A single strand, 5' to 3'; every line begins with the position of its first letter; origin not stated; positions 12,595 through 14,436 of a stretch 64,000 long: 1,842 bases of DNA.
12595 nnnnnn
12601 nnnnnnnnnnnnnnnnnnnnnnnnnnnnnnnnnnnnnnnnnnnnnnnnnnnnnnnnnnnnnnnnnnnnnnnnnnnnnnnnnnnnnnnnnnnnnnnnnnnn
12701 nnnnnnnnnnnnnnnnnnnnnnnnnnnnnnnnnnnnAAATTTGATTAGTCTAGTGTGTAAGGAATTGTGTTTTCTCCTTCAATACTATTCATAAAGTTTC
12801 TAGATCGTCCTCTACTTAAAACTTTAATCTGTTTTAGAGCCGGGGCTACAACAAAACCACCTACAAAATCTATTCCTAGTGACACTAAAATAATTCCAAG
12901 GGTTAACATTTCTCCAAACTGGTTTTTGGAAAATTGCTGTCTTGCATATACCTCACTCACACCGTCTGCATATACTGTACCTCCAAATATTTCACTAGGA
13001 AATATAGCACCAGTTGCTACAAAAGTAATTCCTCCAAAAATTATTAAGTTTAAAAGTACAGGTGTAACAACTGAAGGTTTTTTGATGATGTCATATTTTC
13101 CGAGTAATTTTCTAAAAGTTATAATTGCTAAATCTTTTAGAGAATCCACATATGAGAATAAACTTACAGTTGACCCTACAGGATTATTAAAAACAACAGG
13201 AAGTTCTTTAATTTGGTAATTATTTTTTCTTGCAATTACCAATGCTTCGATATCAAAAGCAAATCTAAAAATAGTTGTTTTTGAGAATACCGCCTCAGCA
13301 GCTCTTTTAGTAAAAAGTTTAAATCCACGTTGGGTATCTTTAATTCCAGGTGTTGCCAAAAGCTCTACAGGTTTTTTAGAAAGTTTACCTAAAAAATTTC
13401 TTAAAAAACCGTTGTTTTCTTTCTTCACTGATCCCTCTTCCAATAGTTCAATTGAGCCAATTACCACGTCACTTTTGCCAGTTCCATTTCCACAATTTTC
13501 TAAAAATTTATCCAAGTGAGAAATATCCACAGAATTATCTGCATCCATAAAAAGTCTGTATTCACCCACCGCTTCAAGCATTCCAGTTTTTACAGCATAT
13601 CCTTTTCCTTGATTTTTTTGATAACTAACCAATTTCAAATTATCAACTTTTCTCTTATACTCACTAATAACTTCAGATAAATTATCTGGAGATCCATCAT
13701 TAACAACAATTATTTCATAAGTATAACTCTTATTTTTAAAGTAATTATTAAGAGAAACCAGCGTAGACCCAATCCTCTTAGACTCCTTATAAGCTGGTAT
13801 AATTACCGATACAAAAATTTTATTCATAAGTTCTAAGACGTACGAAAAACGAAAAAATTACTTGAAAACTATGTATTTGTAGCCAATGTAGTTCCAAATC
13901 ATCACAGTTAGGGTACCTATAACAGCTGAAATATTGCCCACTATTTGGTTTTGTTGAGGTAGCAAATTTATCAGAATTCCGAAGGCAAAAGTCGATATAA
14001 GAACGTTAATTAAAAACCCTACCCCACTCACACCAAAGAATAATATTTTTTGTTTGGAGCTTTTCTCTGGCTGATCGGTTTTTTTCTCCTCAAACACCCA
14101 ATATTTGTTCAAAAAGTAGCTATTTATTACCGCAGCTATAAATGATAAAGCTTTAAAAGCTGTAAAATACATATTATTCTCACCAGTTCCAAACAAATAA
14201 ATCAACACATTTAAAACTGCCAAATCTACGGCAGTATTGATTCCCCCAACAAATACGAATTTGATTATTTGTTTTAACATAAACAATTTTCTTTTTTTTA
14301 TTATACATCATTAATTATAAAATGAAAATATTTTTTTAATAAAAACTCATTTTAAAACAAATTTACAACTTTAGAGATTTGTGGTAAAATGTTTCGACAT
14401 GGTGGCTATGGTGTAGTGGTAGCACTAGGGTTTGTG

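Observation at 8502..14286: A BcsA-like processive synthase is fused to a GT-C domain within a GtrA/GtrB/GH8 operon: a possible synthase-coupled extracytoplasmic glycan-decoration machine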

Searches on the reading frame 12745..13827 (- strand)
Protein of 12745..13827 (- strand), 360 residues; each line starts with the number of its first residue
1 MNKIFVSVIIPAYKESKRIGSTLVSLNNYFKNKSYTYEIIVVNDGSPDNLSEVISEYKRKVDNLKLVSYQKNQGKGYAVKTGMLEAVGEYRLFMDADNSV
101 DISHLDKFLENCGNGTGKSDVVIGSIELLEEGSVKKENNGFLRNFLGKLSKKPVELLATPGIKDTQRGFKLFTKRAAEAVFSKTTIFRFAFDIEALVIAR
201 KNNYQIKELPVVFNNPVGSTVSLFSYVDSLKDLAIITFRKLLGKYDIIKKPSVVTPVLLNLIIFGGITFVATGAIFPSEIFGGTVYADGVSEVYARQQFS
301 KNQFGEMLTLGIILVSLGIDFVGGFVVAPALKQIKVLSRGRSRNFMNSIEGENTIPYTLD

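Call 3: search_protein_families(library=pfam, proteins=[window:12745-13827:-], max_evalue=0.01)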
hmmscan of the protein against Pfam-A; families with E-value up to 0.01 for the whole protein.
window:12745-13827:- (360 aa): 3 families
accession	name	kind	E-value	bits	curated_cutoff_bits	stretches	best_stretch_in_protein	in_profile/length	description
PF00535.33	Glycos_transf_2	-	3e-25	89.5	23.3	1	7-177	1-164/168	Glycosyl transferase family 2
PF10111.15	Glyco_tranf_2_2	-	1.2e-08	35.3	27.3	1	7-109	1-103/276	Glycosyltransferase like family 2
PF13641.12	Glyco_tranf_2_3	-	0.00012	22.6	27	1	6-86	3-84/230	Glycosyltransferase like family 2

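Call 9: search_protein_families(library=ncbifam, proteins=[window:12745-13827:-], max_evalue=0.001)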
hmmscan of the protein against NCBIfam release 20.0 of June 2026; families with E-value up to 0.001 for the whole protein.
window:12745-13827:- (360 aa): 20 families
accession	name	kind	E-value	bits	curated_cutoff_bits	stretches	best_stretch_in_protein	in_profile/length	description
TIGR03937.1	PgaC_IcaA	equivalog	2.1e-17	63.2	422.3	1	5-106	46-144/407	poly-beta-1,6-N-acetyl-D-glucosamine synthase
NF007482.0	PRK10073.1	equivalog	2.8e-16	59.5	423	1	5-108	7-106/334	glycosyltransferase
NF047588.1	GlcsyltransPgfSStrep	equivalog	4.6e-15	55.6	500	1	6-190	3-177/308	glycosyltransferase PgfS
NF041875.1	EPS_EpsD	equivalog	6.9e-15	55.3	370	1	6-127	1-117/325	exopolysaccharide biosynthesis glycosyltransferase EpsD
NF038302.1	EPS_HpsE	equivalog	7.5e-14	51.4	300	1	6-101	3-100/307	hormogonium polysaccharide biosynthesis glycosyltransferase HpsE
NF047683.1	TeichurnBiosyTuaG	equivalog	2.4e-11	43.8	400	1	3-110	5-109/252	teichuronic acid biosynthesis protein TuaG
TIGR04182.1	glyco_TIGR04182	equivalog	3e-11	43.2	325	1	6-223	2-201/293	S-layer glycoprotein N-glycosyltransferase AglJ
TIGR04283.1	glyco_like_mftF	equivalog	3e-10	40.1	182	1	6-107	1-92/221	TIGR04283 family arsenosugar biosynthesis glycosyltransferase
TIGR03111.1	glyc2_xrt_Gpos1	hypoth_equivalog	3.3e-09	36.1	363.95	1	6-208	51-250/439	TIGR03111 family XrtG-associated glycosyltransferase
TIGR04009.1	wcaE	equivalog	5.6e-09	35.6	369.2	1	5-108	2-100/248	colanic acid biosynthesis glycosyltransferase WcaE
NF010496.0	PRK13915.1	equivalog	2.5e-08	33.4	262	1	5-97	32-126/307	glucosyl-3-phosphoglycerate synthase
NF058614.1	PPMAGASynPpgS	equivalog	6.7e-08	32.2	370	1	7-211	3-194/226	polyprenyl-phospho-N-acetylgalactosaminyl synthase PpgS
NF007986.1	PRK10714.1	equivalog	7.4e-08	31.8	529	1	6-109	8-112/316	undecaprenyl-phosphate 4-deoxy-4-formamido-L-arabinose transferase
NF050050.1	ProtGlycPglI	equivalog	1.2e-07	31.5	500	1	5-141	3-134/306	GalNAc(5)-diNAcBac-PP-undecaprenol beta-1,3-glucosyltransferase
NF041391.1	DPhHxTase_Halo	equivalog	2.6e-07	29.8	375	1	12-220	3-190/213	dolichyl-phosphate hexose transferase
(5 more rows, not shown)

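Call 24: search_solved_structures(query=window:12745-13827:-, max_evalue=0.001)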
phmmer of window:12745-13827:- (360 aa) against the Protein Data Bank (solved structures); distinct sequences matched with E-value up to 0.001: 22.
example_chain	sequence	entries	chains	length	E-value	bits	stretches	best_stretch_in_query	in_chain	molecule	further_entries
5mlz_A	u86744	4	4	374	6.2e-13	52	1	4-215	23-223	Dolichol monophosphate mannose synthase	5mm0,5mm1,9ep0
2z87_A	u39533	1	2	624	7.1e-12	48.6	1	6-99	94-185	Chondroitin synthase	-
2z86_A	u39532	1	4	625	7.2e-12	48.6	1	6-99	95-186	Chondroitin synthase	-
5hea_A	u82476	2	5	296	2.8e-11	46.6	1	5-109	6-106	Putative glycosyltransferase (GalT1)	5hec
3bcv_A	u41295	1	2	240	6.9e-10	42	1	6-102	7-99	Putative glycosyltransferase protein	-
6p61_A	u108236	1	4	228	5.6e-09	39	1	6-110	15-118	Glycosyltransferase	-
5tze_C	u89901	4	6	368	2.6e-07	33.6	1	6-101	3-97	Glycosyl transferase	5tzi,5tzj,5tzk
5tz8_A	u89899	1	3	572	4.9e-07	32.6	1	7-101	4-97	Glycosyl transferase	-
5eke_A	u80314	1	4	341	1.2e-06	31.4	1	4-99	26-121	Uncharacterized glycosyltransferase sll0501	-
9nye_A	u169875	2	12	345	1.2e-06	31.3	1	4-99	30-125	Glycosyltransferase sll0501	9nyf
5ekp_C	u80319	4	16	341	1.3e-06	31.3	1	4-99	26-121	Uncharacterized glycosyltransferase sll0501 | Glycosyltransferase sll0501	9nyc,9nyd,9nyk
9hwj_A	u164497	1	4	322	7.2e-06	28.8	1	6-103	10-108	Undecaprenyl-phosphate 4-deoxy-4-formamido-L-arabinose transferase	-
9jma_A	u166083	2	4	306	1.1e-05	28.3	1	5-110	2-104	GalNAc(5)-diNAcBac-PP-undecaprenol beta-1,3-glucosyltransferase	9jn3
3l7j_A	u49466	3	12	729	2.8e-05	26.9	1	7-117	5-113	Teichoic acid biosynthesis protein F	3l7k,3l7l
3l7m_A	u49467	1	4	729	2.8e-05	26.9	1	7-117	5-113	Teichoic acid biosynthesis protein F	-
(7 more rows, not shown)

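Call 80: find_homologous_proteins(query=window:12745-13827:-, max_evalue=1e-10)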
Query window:12745-13827:- (360 aa): 2804 proteins with E <= 1e-10 among 8000 candidates; the best 120 are listed.
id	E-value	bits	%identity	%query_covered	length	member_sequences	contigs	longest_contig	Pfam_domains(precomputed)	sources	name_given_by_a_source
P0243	2.1e-228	775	100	100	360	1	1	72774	PF10111.15,PF00535.33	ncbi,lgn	-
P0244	1.1e-89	319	50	90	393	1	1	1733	PF10111.15,PF00535.33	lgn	-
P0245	5.7e-89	317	50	91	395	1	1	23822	PF10111.15,PF00535.33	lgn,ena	-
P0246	5.5e-88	314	47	91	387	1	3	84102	PF10111.15,PF00535.33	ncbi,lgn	ncbi:MAG TPA: dolichyl-phosphate beta-glucosyltransferase [Candidatus Paceibacterota bacterium]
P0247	1.5e-84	302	61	68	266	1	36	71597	PF10111.15,PF00535.33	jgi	jgi:dolichyl-phosphate beta-glucosyltransferase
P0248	1.9e-82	295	47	92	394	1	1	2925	PF10111.15,PF13641.13,PF00535.33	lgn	-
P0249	2.0e-82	295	59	69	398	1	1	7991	PF10111.15,PF00535.33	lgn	-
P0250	4.6e-78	281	58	68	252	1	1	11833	PF10111.15,PF13641.13,PF00535.33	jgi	jgi:dolichyl-phosphate beta-glucosyltransferase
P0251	7.1e-77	277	60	69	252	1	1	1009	PF10111.15,PF13641.13,PF00535.33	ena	-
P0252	1.2e-76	276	60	68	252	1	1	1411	PF10111.15,PF13641.13,PF00535.33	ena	-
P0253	3.1e-74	268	57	68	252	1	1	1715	PF10111.15,PF13641.13,PF00535.33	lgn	-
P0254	3.2e-74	268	55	68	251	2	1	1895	PF10111.15,PF13641.13,PF00535.33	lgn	-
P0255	8.4e-73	264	55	67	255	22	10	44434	PF10111.15,PF13641.13,PF00535.33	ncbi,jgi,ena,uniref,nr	ncbi:hypothetical protein A2W48_01785 [Candidatus Giovannonibacteria bacterium RIFCSPHIGHO2_12_44_12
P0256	1.2e-72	263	55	69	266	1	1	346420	PF10111.15,PF00535.33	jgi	jgi:glycosyltransferase involved in cell wall biosynthesis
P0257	1.6e-72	263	53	68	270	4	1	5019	PF10111.15,PF13641.13,PF00535.33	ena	-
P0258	2.0e-72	263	53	68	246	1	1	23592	PF10111.15,PF13641.13,PF00535.33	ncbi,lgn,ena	-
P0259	2.0e-72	262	55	68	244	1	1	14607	PF10111.15,PF13641.13,PF00535.33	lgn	-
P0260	3.4e-72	262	57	68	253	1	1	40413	PF10111.15,PF00535.33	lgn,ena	-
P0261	2.2e-71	259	55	68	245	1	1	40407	PF10111.15,PF13641.13,PF00535.33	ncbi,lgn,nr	ncbi:MAG: glycosyltransferase family 2 protein [bacterium]|nr:glycosyltransferase family 2 protein [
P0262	4.6e-71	258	54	67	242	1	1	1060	PF10111.15,PF13641.13,PF00535.33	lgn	-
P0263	7.6e-71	257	52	67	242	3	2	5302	PF10111.15,PF13641.13,PF00535.33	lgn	-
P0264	5.5e-70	254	53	67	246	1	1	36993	PF10111.15,PF13641.13,PF00535.33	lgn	-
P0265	1.2e-69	253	57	67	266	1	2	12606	PF10111.15,PF13641.13,PF00535.33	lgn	-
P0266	4.1e-69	252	52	68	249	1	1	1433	PF10111.15,PF00535.33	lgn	-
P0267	4.3e-69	252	53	68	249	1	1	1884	PF10111.15,PF13641.13,PF00535.33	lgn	-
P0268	5.7e-69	251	54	67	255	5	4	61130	PF10111.15,PF13641.13,PF00535.33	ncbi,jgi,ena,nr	ncbi:hypothetical protein A3I27_02785 [Candidatus Giovannonibacteria bacterium RIFCSPLOWO2_02_FULL_4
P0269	7.1e-69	251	51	68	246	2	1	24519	PF10111.15,PF13641.13,PF00535.33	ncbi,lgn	-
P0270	8.2e-69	251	52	68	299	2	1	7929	PF10111.15,PF13641.13,PF00535.33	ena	-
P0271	8.7e-69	251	54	68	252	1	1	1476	PF10111.15,PF13641.13,PF00535.33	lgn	-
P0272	1.4e-68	250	54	68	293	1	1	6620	PF10111.15,PF13641.13,PF00535.33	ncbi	-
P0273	1.7e-68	250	52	68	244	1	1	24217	PF10111.15,PF13641.13,PF00535.33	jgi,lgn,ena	-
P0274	1.8e-68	249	51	67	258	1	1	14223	PF10111.15,PF13641.13,PF00535.33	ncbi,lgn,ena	-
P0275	1.8e-68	249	53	68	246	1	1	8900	PF10111.15,PF13641.13,PF00535.33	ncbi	-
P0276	2.1e-68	249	54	68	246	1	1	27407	PF10111.15,PF00535.33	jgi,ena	-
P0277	2.5e-68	249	53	67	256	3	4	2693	PF10111.15,PF13641.13,PF00535.33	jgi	jgi:dolichyl-phosphate beta-glucosyltransferase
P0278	3.2e-68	249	51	68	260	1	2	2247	PF10111.15,PF13641.13,PF00535.33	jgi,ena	-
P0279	3.4e-68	249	52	68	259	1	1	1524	PF10111.15,PF13641.13,PF00535.33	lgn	-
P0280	3.8e-68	248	53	69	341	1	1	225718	PF10111.15,PF13641.13,PF00535.33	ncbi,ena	-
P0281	5.3e-68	248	56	65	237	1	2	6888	PF10111.15,PF13641.13,PF00535.33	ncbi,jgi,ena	jgi:dolichyl-phosphate beta-glucosyltransferase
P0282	5.3e-68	248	50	71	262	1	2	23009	PF10111.15,PF13641.13,PF00535.33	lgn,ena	-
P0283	6.3e-68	248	52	68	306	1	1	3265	PF10111.15,PF13641.13,PF00535.33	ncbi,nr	ncbi:glycosyltransferase family 2 protein [Candidatus Parcubacteria bacterium]|nr:glycosyltransferas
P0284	6.7e-68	248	53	68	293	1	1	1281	PF10111.15,PF13641.13,PF00535.33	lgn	-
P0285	7.5e-68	247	51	68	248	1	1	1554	PF10111.15,PF13641.13,PF00535.33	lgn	-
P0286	1.1e-67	247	53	68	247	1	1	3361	PF10111.15,PF13641.13,PF00535.33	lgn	-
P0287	1.1e-67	247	53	68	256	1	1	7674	PF10111.15,PF13641.13,PF00535.33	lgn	-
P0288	1.5e-67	246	54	67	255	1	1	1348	PF10111.15,PF13641.13,PF00535.33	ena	-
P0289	2.8e-67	246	53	68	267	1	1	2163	PF10111.15,PF13641.13,PF00535.33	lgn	-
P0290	3.6e-67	245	53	67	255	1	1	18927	PF10111.15,PF13641.13,PF00535.33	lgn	-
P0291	5.1e-67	245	52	68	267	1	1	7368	PF10111.15,PF13641.13,PF00535.33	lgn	-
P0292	9.6e-67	244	51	67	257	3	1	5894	PF10111.15,PF13641.13,PF00535.33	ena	-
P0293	1.0e-66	244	48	68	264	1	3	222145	PF10111.15,PF13641.13,PF00535.33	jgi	jgi:dolichyl-phosphate beta-glucosyltransferase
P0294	1.1e-66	244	54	67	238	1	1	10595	PF10111.15,PF13641.13,PF00535.33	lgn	-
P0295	1.4e-66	243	50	70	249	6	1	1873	PF10111.15,PF00535.33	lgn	-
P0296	1.6e-66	243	53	68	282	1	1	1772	PF10111.15,PF13641.13,PF00535.33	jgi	jgi:dolichyl-phosphate beta-glucosyltransferase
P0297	2.3e-66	243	53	68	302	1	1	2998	PF10111.15,PF13641.13,PF00535.33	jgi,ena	-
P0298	3.3e-66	242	52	68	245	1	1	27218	PF10111.15,PF13641.13,PF00535.33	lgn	-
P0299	4.7e-66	242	53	68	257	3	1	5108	PF10111.15,PF13641.13,PF00535.33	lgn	-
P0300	5.2e-66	241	51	68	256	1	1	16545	PF10111.15,PF13641.13,PF00535.33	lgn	-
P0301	5.8e-66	241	50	68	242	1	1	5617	PF10111.15,PF13641.13,PF00535.33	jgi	jgi:dolichyl-phosphate beta-glucosyltransferase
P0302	1.0e-65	240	51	68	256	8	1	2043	PF10111.15,PF00535.33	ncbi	-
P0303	1.0e-65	240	49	70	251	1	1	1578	PF10111.15,PF13641.13,PF00535.33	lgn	-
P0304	1.6e-65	240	49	68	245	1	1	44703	PF10111.15,PF00535.33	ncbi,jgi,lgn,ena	-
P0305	1.8e-65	240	51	69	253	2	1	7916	PF10111.15,PF13641.13,PF00535.33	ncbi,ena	-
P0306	2.2e-65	239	49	68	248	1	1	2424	PF10111.15,PF13641.13,PF00535.33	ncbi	-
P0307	2.3e-65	239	51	68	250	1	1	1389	PF10111.15,PF13641.13,PF00535.33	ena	-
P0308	2.9e-65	239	50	69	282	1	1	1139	PF10111.15,PF13641.13,PF00535.33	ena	-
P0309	3.1e-65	239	50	68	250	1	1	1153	PF10111.15,PF13641.13,PF00535.33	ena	-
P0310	3.3e-65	239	54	68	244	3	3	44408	PF10111.15,PF13641.13,PF00535.33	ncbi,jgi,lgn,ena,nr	ncbi:glycosyltransferase family 2 protein [Patescibacteria group bacterium]|nr:glycosyltransferase f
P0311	3.4e-65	239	51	68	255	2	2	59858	PF10111.15,PF13641.13,PF00535.33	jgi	jgi:dolichyl-phosphate beta-glucosyltransferase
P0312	3.6e-65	239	52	67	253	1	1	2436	PF10111.15,PF13641.13,PF00535.33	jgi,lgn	jgi:glycosyltransferase involved in cell wall biosynthesis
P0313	4.1e-65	238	51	68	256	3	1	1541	PF10111.15,PF13641.13,PF00535.33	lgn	-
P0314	4.2e-65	238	51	67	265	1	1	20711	PF10111.15,PF13641.13,PF00535.33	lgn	-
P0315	4.6e-65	238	51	68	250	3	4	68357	PF10111.15,PF13641.13,PF00535.33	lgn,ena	-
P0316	5.2e-65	238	50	70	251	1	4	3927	PF10111.15,PF13641.13,PF00535.33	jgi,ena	-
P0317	5.8e-65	238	51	68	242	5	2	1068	PF10111.15,PF00535.33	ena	-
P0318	6.1e-65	238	52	68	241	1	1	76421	PF10111.15,PF13641.13,PF00535.33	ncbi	-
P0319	8.8e-65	237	51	68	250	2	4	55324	PF10111.15,PF13641.13,PF00535.33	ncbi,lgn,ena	-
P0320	9.2e-65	237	52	68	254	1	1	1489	PF10111.15,PF13641.13,PF00535.33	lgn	-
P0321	1.1e-64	237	51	70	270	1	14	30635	PF10111.15,PF13641.13,PF00535.33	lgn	-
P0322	1.3e-64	237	51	68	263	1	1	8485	PF10111.15,PF13641.13,PF00535.33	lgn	-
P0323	1.6e-64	236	49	70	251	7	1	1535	PF10111.15,PF13641.13,PF00535.33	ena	-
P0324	1.9e-64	236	53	68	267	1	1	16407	PF10111.15,PF13641.13,PF00535.33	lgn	-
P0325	2.3e-64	236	51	69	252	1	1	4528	PF10111.15,PF13641.13,PF00535.33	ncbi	-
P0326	2.3e-64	236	50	68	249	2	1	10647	PF10111.15,PF13641.13,PF00535.33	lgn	-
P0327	2.7e-64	236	51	68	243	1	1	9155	PF10111.15,PF00535.33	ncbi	-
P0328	2.7e-64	236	52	68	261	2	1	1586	PF10111.15,PF13641.13,PF00535.33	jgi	-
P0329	3.5e-64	235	49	70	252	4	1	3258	PF10111.15,PF13641.13,PF00535.33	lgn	-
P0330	3.9e-64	235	52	67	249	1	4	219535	PF10111.15,PF13641.13,PF00535.33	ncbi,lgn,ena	-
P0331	4.7e-64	235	51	67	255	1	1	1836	PF10111.15,PF13641.13,PF00535.33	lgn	-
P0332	5.2e-64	235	51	68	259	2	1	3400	PF10111.15,PF13641.13,PF00535.33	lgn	-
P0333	7.2e-64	234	49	68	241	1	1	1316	PF10111.15,PF13641.13,PF00535.33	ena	-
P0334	1.3e-63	233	51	69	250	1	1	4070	PF10111.15,PF13641.13,PF00535.33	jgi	-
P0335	1.4e-63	233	51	71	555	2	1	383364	PF10111.15,PF13641.13,PF00535.33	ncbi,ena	-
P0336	2.0e-63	233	47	70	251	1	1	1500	PF10111.15,PF13641.13,PF00535.33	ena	-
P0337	2.0e-63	233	49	69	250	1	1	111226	PF10111.15,PF13641.13,PF00535.33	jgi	-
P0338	2.6e-63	233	49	69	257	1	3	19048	PF10111.15,PF13641.13,PF00535.33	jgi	-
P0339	2.7e-63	232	49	70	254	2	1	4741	PF10111.15,PF13641.13,PF00535.33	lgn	-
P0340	3.0e-63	232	49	69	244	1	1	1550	PF10111.15,PF13641.13,PF00535.33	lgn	-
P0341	3.2e-63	232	48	70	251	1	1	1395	PF10111.15,PF13641.13,PF00535.33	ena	-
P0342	3.3e-63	232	51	68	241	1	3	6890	PF10111.15,PF13641.13,PF00535.33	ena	-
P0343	3.7e-63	232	48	69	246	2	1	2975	PF10111.15,PF00535.33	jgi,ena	-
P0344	3.9e-63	232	52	68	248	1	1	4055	PF10111.15,PF13641.13,PF00535.33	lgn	-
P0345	5.2e-63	232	52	68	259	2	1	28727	PF10111.15,PF13641.13,PF00535.33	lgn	-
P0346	5.6e-63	231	48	66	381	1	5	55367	PF10111.15,PF13641.13,PF04138.21,PF00535.33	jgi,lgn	jgi:glycosyltransferase involved in cell wall biosynthesis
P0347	6.0e-63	231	47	69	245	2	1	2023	PF10111.15,PF13641.13,PF00535.33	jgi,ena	-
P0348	6.8e-63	231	48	70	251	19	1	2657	PF10111.15,PF13641.13,PF00535.33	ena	-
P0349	8.0e-63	231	51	67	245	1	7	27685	PF10111.15,PF13641.13,PF00535.33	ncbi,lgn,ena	ncbi:MAG: dolichyl-phosphate beta-glucosyltransferase [Patescibacteria group bacterium]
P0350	8.0e-63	231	50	67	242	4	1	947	PF10111.15,PF13641.13,PF00535.33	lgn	-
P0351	1.0e-62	231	48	70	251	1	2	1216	PF10111.15,PF13641.13,PF00535.33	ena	-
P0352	1.1e-62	230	52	68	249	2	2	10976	PF10111.15,PF13641.13,PF00535.33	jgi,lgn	-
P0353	1.1e-62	230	50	68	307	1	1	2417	PF10111.15,PF13641.13,PF00535.33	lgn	-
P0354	1.1e-62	230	48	69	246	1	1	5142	PF10111.15,PF13641.13,PF00535.33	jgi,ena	-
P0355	1.4e-62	230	48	70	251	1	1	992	PF10111.15,PF13641.13,PF00535.33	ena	-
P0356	1.4e-62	230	51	67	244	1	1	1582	PF10111.15,PF13641.13,PF00535.33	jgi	-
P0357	1.7e-62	230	47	70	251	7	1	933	PF10111.15,PF13641.13,PF00535.33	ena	-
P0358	1.7e-62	230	51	68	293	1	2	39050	PF10111.15,PF13641.13,PF00535.33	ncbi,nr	ncbi:MAG: glycosyltransferase family 2 protein [Patescibacteria group bacterium]|nr:glycosyltransfer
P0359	1.7e-62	230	49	68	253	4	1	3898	PF10111.15,PF13641.13,PF00535.33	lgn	-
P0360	1.8e-62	230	50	69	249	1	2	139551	PF10111.15,PF13641.13,PF00535.33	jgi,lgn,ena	-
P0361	2.0e-62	230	48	69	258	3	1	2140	PF10111.15,PF13641.13,PF00535.33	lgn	-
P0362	2.2e-62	229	53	68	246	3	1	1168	PF10111.15,PF13641.13,PF00535.33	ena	-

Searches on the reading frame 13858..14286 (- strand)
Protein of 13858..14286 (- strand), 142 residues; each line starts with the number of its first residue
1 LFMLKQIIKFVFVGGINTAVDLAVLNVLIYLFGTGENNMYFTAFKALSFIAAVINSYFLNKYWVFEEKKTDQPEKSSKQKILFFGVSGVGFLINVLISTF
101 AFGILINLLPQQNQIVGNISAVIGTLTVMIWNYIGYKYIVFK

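Call 3: search_protein_families(library=pfam, proteins=[window:13858-14286:-], max_evalue=0.01)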
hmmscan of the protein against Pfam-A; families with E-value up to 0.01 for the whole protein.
window:13858-14286:- (142 aa): 1 family
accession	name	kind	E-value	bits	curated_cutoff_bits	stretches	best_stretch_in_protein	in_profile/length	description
PF04138.20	GtrA_DPMS_TM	-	1.5e-22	80.4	26.1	1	9-141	1-117/117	GtrA/DPMS, transmembrane domain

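Call 9: search_protein_families(library=ncbifam, proteins=[window:13858-14286:-], max_evalue=0.001)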
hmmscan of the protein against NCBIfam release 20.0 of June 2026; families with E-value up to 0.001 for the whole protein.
window:13858-14286:- (142 aa): 0 families
